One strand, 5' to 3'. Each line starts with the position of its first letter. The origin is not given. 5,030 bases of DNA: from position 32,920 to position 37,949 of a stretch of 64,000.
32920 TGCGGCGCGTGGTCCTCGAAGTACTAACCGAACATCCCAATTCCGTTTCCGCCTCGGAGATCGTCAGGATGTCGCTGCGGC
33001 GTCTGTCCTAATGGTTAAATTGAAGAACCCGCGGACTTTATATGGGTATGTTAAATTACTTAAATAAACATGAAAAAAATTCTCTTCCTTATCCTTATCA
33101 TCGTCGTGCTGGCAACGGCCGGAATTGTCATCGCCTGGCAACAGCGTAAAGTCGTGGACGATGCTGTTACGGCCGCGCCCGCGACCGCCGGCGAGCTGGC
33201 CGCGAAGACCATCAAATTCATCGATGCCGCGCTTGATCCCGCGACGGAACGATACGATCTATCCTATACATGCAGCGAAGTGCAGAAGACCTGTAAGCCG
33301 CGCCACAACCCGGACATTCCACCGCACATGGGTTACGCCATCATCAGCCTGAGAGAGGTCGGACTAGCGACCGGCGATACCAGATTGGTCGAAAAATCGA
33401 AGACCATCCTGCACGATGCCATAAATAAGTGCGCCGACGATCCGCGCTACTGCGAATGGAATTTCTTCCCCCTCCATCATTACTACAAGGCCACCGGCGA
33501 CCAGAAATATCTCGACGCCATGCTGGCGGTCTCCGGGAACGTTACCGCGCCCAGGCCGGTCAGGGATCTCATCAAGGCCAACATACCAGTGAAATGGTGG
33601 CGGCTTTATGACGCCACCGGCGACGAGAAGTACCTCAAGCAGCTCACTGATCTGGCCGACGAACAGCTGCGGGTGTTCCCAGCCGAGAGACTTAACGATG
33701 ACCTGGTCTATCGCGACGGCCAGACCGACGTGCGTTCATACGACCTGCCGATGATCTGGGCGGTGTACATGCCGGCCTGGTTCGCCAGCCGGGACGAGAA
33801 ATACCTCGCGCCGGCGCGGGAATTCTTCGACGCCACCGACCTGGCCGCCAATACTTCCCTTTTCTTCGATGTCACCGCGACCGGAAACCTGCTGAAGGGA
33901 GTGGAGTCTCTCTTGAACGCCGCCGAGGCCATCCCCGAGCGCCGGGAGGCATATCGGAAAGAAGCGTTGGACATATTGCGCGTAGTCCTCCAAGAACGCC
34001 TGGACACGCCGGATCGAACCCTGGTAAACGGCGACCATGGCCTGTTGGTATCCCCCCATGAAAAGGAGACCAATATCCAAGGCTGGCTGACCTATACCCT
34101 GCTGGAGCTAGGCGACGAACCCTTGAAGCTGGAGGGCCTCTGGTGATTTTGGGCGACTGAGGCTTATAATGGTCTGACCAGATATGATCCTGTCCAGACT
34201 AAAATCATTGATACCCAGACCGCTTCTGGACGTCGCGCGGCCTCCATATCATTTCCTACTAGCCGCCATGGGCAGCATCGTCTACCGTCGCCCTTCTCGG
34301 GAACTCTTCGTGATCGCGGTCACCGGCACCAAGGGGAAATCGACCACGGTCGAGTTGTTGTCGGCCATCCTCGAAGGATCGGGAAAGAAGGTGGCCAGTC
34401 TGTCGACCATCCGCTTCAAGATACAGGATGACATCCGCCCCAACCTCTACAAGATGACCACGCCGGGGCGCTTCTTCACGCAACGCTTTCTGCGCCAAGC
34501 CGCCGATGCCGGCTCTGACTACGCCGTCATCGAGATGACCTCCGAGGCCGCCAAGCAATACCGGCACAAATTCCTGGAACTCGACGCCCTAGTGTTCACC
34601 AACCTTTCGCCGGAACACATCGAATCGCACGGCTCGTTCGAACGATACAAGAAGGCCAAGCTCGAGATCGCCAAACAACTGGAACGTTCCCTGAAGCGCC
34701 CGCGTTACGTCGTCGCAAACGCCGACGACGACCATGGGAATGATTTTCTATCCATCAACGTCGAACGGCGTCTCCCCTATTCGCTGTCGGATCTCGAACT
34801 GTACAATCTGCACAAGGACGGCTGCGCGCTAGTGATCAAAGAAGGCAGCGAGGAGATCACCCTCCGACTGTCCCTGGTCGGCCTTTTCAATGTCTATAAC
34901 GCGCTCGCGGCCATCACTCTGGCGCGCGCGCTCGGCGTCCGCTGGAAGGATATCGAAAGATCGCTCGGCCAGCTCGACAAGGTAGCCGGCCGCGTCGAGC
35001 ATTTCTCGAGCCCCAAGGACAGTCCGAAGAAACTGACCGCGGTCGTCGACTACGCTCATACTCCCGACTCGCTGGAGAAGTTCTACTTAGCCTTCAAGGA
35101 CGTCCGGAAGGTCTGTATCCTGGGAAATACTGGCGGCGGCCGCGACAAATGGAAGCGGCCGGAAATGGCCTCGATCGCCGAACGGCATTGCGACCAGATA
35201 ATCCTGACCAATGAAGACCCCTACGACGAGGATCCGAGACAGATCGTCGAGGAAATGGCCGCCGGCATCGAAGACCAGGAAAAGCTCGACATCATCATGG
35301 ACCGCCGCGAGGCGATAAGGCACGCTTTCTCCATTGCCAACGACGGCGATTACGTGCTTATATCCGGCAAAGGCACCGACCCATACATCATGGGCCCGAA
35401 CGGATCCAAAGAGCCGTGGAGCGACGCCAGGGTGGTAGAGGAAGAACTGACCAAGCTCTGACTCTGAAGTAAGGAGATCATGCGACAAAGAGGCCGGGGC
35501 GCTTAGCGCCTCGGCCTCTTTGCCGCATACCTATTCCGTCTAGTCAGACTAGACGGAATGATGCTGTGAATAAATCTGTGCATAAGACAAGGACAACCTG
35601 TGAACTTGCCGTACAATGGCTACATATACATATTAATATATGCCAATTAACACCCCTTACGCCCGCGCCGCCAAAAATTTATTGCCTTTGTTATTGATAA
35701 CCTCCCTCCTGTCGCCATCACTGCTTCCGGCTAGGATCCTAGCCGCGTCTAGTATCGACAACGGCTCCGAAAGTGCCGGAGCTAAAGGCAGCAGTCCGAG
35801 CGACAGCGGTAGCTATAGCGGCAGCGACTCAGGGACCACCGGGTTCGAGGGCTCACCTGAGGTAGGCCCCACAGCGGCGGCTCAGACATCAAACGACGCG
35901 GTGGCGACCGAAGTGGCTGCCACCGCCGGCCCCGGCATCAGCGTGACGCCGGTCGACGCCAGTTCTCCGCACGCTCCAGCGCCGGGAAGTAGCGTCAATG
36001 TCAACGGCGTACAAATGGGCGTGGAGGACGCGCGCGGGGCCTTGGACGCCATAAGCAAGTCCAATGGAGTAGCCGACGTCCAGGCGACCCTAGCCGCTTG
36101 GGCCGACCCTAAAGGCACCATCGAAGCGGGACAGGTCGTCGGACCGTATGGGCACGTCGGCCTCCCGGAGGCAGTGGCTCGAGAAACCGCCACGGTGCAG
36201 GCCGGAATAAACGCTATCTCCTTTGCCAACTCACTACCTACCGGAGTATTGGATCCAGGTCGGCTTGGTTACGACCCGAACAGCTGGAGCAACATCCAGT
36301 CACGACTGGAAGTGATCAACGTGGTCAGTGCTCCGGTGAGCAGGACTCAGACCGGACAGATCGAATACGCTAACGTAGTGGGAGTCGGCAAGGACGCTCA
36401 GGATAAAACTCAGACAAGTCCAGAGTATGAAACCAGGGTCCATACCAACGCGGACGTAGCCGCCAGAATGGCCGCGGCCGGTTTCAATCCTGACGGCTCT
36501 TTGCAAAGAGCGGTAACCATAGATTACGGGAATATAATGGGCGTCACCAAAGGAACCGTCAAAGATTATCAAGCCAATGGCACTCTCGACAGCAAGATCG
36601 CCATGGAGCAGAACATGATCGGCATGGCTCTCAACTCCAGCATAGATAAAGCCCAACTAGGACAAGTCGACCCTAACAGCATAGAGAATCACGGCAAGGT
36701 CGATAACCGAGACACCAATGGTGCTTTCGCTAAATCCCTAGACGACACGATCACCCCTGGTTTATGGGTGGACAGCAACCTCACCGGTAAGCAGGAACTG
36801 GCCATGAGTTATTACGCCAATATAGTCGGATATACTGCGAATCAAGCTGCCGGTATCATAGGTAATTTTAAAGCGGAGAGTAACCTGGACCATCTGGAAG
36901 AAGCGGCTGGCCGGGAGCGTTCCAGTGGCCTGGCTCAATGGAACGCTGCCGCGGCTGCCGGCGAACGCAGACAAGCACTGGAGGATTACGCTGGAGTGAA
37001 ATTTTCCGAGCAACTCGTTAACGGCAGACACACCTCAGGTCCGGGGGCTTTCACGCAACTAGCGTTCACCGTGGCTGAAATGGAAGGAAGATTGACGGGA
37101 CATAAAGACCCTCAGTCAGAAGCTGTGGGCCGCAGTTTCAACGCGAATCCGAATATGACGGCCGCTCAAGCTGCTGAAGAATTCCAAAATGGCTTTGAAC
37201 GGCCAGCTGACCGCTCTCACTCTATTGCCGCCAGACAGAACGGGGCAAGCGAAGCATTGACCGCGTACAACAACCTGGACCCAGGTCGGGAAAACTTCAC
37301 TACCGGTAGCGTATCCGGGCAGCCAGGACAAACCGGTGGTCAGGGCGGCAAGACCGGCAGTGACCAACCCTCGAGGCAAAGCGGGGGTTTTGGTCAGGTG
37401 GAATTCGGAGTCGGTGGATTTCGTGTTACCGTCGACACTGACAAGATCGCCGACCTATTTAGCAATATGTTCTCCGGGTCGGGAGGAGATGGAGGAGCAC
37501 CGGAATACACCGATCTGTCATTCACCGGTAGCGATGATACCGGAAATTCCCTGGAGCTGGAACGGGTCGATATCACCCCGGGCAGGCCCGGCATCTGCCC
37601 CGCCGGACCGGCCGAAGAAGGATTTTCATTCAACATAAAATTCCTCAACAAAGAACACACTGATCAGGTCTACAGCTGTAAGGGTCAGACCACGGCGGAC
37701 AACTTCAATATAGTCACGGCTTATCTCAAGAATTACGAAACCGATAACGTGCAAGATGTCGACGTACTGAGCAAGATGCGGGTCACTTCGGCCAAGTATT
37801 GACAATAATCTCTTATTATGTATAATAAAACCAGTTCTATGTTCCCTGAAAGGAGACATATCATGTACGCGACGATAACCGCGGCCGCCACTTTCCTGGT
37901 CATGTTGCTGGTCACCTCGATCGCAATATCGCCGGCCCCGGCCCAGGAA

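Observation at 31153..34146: Two paralogous membrane-anchored helical-repeat proteins flank ruvA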

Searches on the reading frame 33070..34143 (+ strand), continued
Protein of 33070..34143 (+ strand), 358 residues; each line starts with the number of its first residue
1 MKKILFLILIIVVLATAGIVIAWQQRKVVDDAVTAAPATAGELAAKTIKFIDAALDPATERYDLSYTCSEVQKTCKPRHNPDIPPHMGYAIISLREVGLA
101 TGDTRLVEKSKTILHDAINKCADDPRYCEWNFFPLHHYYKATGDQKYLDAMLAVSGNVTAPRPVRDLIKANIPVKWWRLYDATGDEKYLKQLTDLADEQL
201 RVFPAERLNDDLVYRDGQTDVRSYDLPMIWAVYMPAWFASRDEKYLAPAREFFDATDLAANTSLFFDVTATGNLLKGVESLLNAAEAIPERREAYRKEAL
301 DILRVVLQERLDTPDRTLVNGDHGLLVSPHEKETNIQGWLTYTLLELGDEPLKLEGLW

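Call 87: search_protein_families(library=pfam, proteins=[P0153, P0090, P0125, P0086, P0113, P0135, P0139, P0142, P0108, P0103], max_evalue=0.01)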
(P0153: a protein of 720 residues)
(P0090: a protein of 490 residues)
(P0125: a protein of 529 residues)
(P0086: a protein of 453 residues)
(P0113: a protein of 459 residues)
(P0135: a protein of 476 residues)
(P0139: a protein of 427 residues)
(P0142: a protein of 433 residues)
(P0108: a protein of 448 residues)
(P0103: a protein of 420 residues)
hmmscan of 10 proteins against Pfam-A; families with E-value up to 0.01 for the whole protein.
P0153 (720 aa): 1 family
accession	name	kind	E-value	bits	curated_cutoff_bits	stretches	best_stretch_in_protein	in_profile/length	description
PF07944.18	Beta-AFase-like_GH127_cat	-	0.0063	16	24.9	0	82-112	171-201/376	Beta-L-arabinofuranosidase, GH127 catalytic domain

P0090 (490 aa): 0 families

P0125 (529 aa): 0 families

P0086 (453 aa): 4 families
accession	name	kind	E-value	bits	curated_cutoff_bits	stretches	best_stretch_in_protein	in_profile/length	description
PF03663.20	Glyco_hydro_76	-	1.1e-05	25.6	25.9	1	212-289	164-251/366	Glycosyl hydrolase family 76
PF07470.19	Glyco_hydro_88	-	2.1e-05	24.1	26.6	0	245-342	17-110/352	Glycosyl Hydrolase Family 88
PF07944.18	Beta-AFase-like_GH127_cat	-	3.6e-05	23.4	24.9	0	265-336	133-205/376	Beta-L-arabinofuranosidase, GH127 catalytic domain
PF00988.28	CPSase_sm_chain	-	0.0025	18.1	27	0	383-417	9-43/126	Carbamoyl-phosphate synthase small chain, CPSase domain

P0113 (459 aa): 2 families
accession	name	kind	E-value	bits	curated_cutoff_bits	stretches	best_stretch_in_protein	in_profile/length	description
PF06662.19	C5-epim_C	-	0.00037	20.5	23.3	0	85-124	37-74/188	D-glucuronyl C5-epimerase C-terminus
PF07221.17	GlcNAc_2-epim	-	0.0075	16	23.4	0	31-113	96-176/347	N-acylglucosamine 2-epimerase (GlcNAc 2-epimerase)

P0135 (476 aa): 0 families

P0139 (427 aa): 4 families
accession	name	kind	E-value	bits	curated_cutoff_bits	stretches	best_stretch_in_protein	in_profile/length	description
PF03663.20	Glyco_hydro_76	-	6.4e-06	26.4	25.9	0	28-99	177-251/366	Glycosyl hydrolase family 76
PF07944.18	Beta-AFase-like_GH127_cat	-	1.7e-05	24.5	24.9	0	270-356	178-261/376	Beta-L-arabinofuranosidase, GH127 catalytic domain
PF07470.19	Glyco_hydro_88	-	0.00014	21.4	26.6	0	74-137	36-102/352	Glycosyl Hydrolase Family 88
PF07221.17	GlcNAc_2-epim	-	0.00067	19.4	23.4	0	11-99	86-172/347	N-acylglucosamine 2-epimerase (GlcNAc 2-epimerase)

P0142 (433 aa): 1 family
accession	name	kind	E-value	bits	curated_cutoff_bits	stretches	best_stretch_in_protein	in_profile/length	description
PF07944.18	Beta-AFase-like_GH127_cat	-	0.00024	20.7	24.9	0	289-322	182-216/376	Beta-L-arabinofuranosidase, GH127 catalytic domain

P0108 (448 aa): 1 family
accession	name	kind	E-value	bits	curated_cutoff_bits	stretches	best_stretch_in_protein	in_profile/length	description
PF00742.24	Homoserine_dh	-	6.9e-17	62.3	22.9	1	170-230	11-72/173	Homoserine dehydrogenase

P0103 (420 aa): 2 families
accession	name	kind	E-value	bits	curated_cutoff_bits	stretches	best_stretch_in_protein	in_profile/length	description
PF07944.18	Beta-AFase-like_GH127_cat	-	2.7e-07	30.4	24.9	0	301-382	133-219/376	Beta-L-arabinofuranosidase, GH127 catalytic domain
PF07470.19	Glyco_hydro_88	-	0.00025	20.6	26.6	0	303-374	39-110/352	Glycosyl Hydrolase Family 88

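Call 92: find_related_loci(query=A2, collection=metagenome_contigs, flank=8000)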
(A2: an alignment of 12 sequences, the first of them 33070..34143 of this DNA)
Query A2 (358 aa) in metagenome_contigs; peptide patterns used: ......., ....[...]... (x = any residue, [..] = any of these).
81 stretches matched a pattern; 9 encode a relative of the query (tblastn E <= 1e-3); 9 distinct loci.
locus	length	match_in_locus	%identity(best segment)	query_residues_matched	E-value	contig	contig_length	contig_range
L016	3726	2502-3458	52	35-349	1e-111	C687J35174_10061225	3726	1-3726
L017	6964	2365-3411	46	1-352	5e-104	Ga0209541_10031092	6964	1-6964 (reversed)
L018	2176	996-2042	44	2-352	1e-102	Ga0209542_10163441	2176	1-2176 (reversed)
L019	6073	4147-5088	44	43-354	2e-94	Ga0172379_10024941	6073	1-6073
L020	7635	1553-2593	32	4-344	3e-54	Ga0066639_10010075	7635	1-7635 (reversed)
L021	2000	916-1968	33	5-350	4e-49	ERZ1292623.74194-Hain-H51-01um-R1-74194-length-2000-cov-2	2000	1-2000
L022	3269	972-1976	30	9-349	7e-46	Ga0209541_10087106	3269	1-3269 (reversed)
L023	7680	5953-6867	28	35-350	1e-36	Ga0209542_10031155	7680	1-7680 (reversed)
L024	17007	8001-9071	32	6-355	5e-53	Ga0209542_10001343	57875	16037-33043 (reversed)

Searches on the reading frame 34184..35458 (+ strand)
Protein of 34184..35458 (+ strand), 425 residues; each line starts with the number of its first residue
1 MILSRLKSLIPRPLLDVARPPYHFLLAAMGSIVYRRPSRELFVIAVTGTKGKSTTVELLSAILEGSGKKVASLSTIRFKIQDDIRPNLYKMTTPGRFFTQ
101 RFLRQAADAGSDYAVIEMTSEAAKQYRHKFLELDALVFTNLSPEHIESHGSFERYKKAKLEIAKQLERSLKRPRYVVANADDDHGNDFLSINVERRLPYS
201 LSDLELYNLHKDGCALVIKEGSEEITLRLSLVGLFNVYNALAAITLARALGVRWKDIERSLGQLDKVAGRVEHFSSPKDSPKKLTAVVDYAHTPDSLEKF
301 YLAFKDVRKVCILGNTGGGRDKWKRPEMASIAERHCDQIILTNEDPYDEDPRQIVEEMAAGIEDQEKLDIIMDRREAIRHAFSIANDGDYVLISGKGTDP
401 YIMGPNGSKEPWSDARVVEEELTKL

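Call 4: search_protein_families(library=pfam, proteins=[window:34184-35458:+], max_evalue=1)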
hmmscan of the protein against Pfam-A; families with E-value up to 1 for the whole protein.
window:34184-35458:+ (425 aa): 3 families
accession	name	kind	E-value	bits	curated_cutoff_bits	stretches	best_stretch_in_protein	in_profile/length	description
PF08245.18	Mur_ligase_M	-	2.3e-36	126.1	24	1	46-247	1-200/200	Mur ligase middle domain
PF02875.26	Mur_ligase_C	-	5e-23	82.8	28.4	1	277-397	9-127/127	Mur ligase, glutamate ligase domain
PF19842.5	YqeC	-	0.13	12.9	27.6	1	44-96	1-47/145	YqeC protein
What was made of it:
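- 34184..35461 (+): Context gene: a MurE-type Mur ligase (425 aa) that lacks the usual N-terminal domain. It starts 37 nt after B. Pfam Mur_ligase_M and Mur_ligase_C in call 4.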

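Call 35: search_protein_families(library=ncbifam, proteins=[window:34184-35458:+], max_evalue=0.01)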
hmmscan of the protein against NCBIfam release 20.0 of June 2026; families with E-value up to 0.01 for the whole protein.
window:34184-35458:+ (425 aa): 30 families (the best 25 are shown)
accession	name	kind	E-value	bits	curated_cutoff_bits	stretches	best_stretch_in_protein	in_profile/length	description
TIGR01085.1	murE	subfamily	4.5e-96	322.6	257.3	1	26-422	70-471/472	UDP-N-acetylmuramyl-tripeptide synthetase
NF001126.0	PRK00139.1-4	equivalog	6.6e-95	318.4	373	1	25-423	88-483/486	UDP-N-acetylmuramoyl-L-alanyl-D-glutamate--2,6-diaminopimelate ligase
NF008896.0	PRK11929.1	equivalog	1.2e-86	291.4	1023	1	24-422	95-498/965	bifunctional UDP-N-acetylmuramoyl-L-alanyl-D-glutamate--2,6-diaminopimelate ligase MurE/UDP-N-acetylmuramoyl-tripeptide--D-alanyl-D-alanine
NF001124.0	PRK00139.1-2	equivalog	1.2e-80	271.6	476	1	25-423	95-493/500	UDP-N-acetylmuramoyl-L-alanyl-D-glutamate--2,6-diaminopimelate ligase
NF001123.0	PRK00139.1-1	equivalog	4.4e-71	240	586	1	26-419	92-486/493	UDP-N-acetylmuramoyl-L-alanyl-D-glutamate--2,6-diaminopimelate ligase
NF010628.0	PRK14022.1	equivalog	3.4e-63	214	536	1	31-405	101-464/483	UDP-N-acetylmuramoyl-L-alanyl-D-glutamate--L-lysine ligase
NF001130.0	PRK00139.2-4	equivalog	6.1e-50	170.4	715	2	226-421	316-510/516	UDP-N-acetylmuramoyl-L-alanyl-D-glutamate--2,6-diaminopimelate ligase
NF001129.0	PRK00139.2-3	equivalog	1.4e-45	155.7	762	1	29-405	106-498/517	UDP-N-acetylmuramoyl-L-alanyl-D-glutamate--2,6-diaminopimelate ligase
NF001131.0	PRK00139.2-5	equivalog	5.6e-38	131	1000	1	27-412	95-472/483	UDP-N-acetylmuramoyl-L-alanyl-D-glutamate--2,6-diaminopimelate ligase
NF001127.0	PRK00139.2-1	equivalog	3.8e-37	128.2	997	2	228-414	318-502/520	UDP-N-acetylmuramoyl-L-alanyl-D-glutamate--2,6-diaminopimelate ligase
TIGR02068.2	cya_phycin_syn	equivalog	5.3e-24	84.3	850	1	39-395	477-848/862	cyanophycin synthetase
NF053645.1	pMurC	equivalog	9.8e-23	80.6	560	3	215-304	299-385/492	pseudomurein biosynthesis peptide ligase pMurC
TIGR01143.1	murF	subfamily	1.3e-22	80.3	288.6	2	108-275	123-293/418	UDP-N-acetylmuramoyl-tripeptide--D-alanyl-D-alanine ligase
NF053647.1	pMurD2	equivalog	5.4e-22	78.2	550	3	224-399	233-396/405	pseudomurein biosynthesis peptide ligase pMurD2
TIGR01082.1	murC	equivalog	6.5e-21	74.9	335.1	1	109-313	147-352/449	UDP-N-acetylmuramate--L-alanine ligase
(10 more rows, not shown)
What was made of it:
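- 34184..35461 (+): The TIGR01085 match covers profile positions 70-471 in call 35.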

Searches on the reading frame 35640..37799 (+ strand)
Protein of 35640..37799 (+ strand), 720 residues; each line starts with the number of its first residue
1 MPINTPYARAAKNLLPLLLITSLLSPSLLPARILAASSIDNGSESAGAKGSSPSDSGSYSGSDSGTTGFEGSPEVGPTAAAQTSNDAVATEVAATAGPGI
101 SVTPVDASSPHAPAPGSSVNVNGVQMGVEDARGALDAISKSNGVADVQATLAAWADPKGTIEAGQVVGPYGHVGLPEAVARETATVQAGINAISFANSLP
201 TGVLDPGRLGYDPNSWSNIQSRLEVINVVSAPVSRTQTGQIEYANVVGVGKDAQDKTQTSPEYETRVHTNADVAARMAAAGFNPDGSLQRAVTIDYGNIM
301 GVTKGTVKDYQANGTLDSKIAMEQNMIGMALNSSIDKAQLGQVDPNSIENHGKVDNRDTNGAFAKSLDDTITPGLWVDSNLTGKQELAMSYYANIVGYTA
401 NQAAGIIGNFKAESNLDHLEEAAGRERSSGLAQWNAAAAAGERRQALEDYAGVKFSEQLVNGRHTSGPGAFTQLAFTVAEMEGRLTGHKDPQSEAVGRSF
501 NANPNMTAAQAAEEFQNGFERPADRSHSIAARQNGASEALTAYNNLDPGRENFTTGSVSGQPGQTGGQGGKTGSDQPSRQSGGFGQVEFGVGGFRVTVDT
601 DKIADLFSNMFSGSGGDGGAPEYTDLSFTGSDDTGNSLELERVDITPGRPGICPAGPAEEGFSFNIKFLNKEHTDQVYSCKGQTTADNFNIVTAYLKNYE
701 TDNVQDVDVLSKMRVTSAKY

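Call 4: search_protein_families(library=pfam, proteins=[window:35640-37799:+], max_evalue=1)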
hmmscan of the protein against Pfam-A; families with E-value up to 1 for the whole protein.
window:35640-37799:+ (720 aa): 1 family
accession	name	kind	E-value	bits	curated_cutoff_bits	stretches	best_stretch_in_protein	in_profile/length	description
PF18013.6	Phage_lysozyme2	-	2.9e-15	57.1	28.2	1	388-542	6-139/140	Phage tail lysozyme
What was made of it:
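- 35640..37802 (+): Context gene: a 720-aa secreted protein with a Phage_lysozyme2 (murein hydrolase-like) domain. Call 4 (PF18013, E=2.9e-15).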

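Call 35: search_protein_families(library=ncbifam, proteins=[window:35640-37799:+], max_evalue=0.01)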
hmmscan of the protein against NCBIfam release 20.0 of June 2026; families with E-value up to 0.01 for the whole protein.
window:35640-37799:+ (720 aa): 0 families
